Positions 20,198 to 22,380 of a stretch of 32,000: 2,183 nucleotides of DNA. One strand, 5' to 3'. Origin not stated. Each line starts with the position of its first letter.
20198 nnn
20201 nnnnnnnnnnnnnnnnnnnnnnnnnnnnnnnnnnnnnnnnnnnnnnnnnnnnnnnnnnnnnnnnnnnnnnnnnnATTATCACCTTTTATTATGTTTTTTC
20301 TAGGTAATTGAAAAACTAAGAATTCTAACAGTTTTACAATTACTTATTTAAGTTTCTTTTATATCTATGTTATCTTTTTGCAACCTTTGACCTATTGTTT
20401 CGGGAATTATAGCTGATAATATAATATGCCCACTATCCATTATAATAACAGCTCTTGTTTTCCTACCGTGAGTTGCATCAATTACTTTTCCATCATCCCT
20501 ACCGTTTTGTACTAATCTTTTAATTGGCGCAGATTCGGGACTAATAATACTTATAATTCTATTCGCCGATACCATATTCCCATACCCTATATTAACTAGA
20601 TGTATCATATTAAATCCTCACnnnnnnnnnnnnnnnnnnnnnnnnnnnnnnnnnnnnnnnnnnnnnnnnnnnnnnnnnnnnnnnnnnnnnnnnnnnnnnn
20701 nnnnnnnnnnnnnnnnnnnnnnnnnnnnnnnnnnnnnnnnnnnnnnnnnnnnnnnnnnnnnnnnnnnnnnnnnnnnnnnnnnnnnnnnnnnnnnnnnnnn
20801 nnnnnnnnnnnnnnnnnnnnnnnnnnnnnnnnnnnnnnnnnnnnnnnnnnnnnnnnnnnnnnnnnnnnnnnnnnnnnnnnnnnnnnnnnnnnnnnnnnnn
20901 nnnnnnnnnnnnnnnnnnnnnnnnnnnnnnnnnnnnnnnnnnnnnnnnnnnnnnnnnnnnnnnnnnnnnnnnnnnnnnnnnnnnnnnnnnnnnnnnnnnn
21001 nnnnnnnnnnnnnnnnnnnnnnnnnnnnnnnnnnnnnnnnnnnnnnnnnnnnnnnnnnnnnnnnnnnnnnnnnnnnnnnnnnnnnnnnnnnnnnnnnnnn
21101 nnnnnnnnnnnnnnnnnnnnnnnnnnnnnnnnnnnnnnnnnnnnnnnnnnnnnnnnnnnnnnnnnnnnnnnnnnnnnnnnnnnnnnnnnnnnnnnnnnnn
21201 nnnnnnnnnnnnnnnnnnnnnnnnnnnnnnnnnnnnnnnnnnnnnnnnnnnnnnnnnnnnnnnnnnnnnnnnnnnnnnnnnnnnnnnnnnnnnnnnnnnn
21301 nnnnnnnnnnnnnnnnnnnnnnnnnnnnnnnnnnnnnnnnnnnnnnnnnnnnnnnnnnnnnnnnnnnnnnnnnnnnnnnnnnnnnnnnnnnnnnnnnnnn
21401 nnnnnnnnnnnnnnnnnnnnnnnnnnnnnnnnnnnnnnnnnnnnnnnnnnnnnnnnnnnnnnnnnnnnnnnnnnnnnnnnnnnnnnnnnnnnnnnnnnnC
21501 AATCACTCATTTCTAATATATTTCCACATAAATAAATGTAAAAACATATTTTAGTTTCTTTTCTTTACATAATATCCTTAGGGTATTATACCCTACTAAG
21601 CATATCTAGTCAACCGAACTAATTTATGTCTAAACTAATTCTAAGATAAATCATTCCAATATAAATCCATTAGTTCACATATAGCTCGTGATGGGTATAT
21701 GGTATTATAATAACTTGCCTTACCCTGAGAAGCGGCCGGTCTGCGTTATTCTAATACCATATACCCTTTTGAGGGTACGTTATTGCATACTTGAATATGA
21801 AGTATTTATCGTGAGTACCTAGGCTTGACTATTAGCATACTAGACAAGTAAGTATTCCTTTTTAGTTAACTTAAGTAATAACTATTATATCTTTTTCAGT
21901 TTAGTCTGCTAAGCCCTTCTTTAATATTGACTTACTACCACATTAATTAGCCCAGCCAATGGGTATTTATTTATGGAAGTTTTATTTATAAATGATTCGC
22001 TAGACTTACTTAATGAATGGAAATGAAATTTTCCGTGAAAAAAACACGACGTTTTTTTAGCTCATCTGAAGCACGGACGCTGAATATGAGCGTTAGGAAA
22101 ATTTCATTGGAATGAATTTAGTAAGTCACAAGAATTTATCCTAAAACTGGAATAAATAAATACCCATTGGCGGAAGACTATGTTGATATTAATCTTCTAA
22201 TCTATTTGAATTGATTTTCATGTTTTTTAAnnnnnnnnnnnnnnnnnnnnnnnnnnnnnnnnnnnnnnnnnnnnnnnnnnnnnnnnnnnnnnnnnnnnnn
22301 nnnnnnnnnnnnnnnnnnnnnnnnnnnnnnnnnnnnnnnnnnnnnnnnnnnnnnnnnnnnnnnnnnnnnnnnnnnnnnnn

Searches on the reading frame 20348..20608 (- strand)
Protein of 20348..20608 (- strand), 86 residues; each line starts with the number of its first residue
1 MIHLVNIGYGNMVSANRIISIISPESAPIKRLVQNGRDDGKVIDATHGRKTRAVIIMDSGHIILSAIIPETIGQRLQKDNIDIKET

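Call 48: find_encoding_contigs(protein=window:20348-20608:-, flank=10000, max_places=10)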
Protein window:20348-20608:- (86 aa): 4 contigs read that carry it; 4 places shown.
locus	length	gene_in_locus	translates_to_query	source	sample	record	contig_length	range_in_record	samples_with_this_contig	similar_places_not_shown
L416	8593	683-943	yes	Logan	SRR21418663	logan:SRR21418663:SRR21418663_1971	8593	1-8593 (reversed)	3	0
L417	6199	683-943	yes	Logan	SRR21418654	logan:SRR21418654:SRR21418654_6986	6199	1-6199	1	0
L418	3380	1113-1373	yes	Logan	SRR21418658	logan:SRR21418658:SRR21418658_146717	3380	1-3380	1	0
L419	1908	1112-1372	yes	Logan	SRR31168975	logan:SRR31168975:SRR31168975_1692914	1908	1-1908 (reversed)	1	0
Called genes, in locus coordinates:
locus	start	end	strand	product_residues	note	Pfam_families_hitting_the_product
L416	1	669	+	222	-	?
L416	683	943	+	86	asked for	PF04025:RemA-like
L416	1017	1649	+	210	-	PF00625:Guanylate_kin, PF13671:AAA_33 (faint), PF13238:AAA_18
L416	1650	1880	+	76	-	PF01192:RNA_pol_Rpb6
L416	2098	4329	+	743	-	PF17764:PriA_3primeBD, PF00270:DEAD, PF04851:ResIII, PF18319:Zn_ribbon_PriA, PF00271:Helicase_C, PF18074:PriA_C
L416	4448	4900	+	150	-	PF01327:Pep_deformylase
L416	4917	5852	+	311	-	PF00551:Formyl_trans_N, PF02911:Formyl_trans_C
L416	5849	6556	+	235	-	PF04298:Zn_peptidase_2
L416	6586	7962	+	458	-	PF01029:NusB, PF22458:RsmF-B_ferredox, PF01189:Methyltr_RsmB-F, PF01728:FtsJ, PF09445:Methyltransf_15 (weak), PF13847:Methyltransf_31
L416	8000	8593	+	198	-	?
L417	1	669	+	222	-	?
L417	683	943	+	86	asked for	PF04025:RemA-like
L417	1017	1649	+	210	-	PF00625:Guanylate_kin, PF13671:AAA_33 (faint), PF13238:AAA_18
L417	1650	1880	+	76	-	PF01192:RNA_pol_Rpb6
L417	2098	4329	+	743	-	PF17764:PriA_3primeBD, PF00270:DEAD, PF04851:ResIII, PF18319:Zn_ribbon_PriA, PF00271:Helicase_C, PF18074:PriA_C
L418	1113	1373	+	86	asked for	PF04025:RemA-like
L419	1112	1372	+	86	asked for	PF04025:RemA-like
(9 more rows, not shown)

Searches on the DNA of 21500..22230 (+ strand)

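Call 5: search_rna_families(source=window, start=21500, end=22230, threshold=evalue, max_evalue=10, show_alignments=3)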
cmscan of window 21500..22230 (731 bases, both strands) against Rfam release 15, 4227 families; matches with E-value up to 10: 5.
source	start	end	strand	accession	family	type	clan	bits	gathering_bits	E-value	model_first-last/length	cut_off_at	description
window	21987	22143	+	RF01731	TwoAYGGAY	Cis-reg;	CL00106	40.6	43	5.8e-05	1-168/168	no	TwoAYGGAY RNA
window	21614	21641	-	RF03589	mir-5583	Gene; miRNA;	-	16.7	80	9.1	1-59/59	no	mir-5583 microRNA precursor family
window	21943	22013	-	RF03789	MIR5269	Gene; miRNA;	-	16.2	60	7.3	1-80/80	no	MIR5269 microRNA precursor family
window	22065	22166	-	RF02150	MESTIT1_3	Gene; lncRNA;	-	15.4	60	1.2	1-99/99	no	MEST intronic transcript 1, antisense RNA conserved region 3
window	22061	22150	+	RF00613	SNORD94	Gene; snRNA; snoRNA; CD-box;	-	12.4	60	3.9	33-132/137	no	Small nucleolar RNA SNORD94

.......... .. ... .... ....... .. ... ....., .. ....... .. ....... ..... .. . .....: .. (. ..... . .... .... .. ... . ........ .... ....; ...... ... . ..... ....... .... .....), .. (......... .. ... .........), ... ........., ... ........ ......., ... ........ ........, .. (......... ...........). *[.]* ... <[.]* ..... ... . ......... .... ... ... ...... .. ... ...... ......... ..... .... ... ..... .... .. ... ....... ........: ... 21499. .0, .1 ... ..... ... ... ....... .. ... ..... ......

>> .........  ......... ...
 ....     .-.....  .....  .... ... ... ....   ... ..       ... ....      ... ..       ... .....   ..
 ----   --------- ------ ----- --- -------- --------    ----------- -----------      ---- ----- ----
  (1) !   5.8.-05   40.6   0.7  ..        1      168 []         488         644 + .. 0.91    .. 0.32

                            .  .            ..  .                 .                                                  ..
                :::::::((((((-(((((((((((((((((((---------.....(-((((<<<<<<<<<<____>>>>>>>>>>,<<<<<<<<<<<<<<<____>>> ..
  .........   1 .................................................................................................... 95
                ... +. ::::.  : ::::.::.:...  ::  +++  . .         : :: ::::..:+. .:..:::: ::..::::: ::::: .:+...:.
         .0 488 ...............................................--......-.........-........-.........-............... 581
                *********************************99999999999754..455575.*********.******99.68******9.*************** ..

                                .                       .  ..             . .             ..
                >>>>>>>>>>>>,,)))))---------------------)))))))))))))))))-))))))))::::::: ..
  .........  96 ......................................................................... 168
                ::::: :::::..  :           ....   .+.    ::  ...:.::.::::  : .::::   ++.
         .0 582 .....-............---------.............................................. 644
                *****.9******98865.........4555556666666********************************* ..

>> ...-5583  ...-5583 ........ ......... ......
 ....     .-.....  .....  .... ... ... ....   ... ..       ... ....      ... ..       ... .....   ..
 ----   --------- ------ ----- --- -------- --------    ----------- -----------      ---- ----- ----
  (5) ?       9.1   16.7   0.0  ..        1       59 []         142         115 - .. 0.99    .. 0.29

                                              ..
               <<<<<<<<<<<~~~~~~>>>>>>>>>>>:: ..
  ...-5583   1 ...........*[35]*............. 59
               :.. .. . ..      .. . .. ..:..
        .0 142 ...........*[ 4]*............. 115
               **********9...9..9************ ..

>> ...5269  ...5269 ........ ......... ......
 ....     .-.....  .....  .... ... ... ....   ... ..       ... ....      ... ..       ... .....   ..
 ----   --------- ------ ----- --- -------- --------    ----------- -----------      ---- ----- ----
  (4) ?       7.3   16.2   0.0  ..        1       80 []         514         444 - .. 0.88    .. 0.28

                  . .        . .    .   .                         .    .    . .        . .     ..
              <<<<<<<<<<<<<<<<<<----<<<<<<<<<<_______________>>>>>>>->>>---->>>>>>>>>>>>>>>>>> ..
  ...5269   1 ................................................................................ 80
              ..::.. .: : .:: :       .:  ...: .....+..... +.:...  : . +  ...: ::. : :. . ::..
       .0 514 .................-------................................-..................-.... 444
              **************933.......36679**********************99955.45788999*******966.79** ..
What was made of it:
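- On TwoAYGGAY (RF01731): Copy B's rod scores 40.6 bits, seen only with lax filters on a 731-nt stretch (call 5). Copy B has two hairpins, but only one loop fits: ACGGAC fits and ACGAC does not (call 5).
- Closest known: TwoAYGGAY RNA motif. Same: Copy B's apex has two hairpins, one with an ACGGAC loop, and scores 40.6 bits (call 5).
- Copy B scores 40.6 bits against RF01731, cut-off 43 (call 5).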

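Call 51: search_dna_similar(query=window:21673-22190:+, collection=phages, mode=distant, max_evalue=0.01)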
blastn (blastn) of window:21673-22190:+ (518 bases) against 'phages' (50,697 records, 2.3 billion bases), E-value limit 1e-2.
No match.
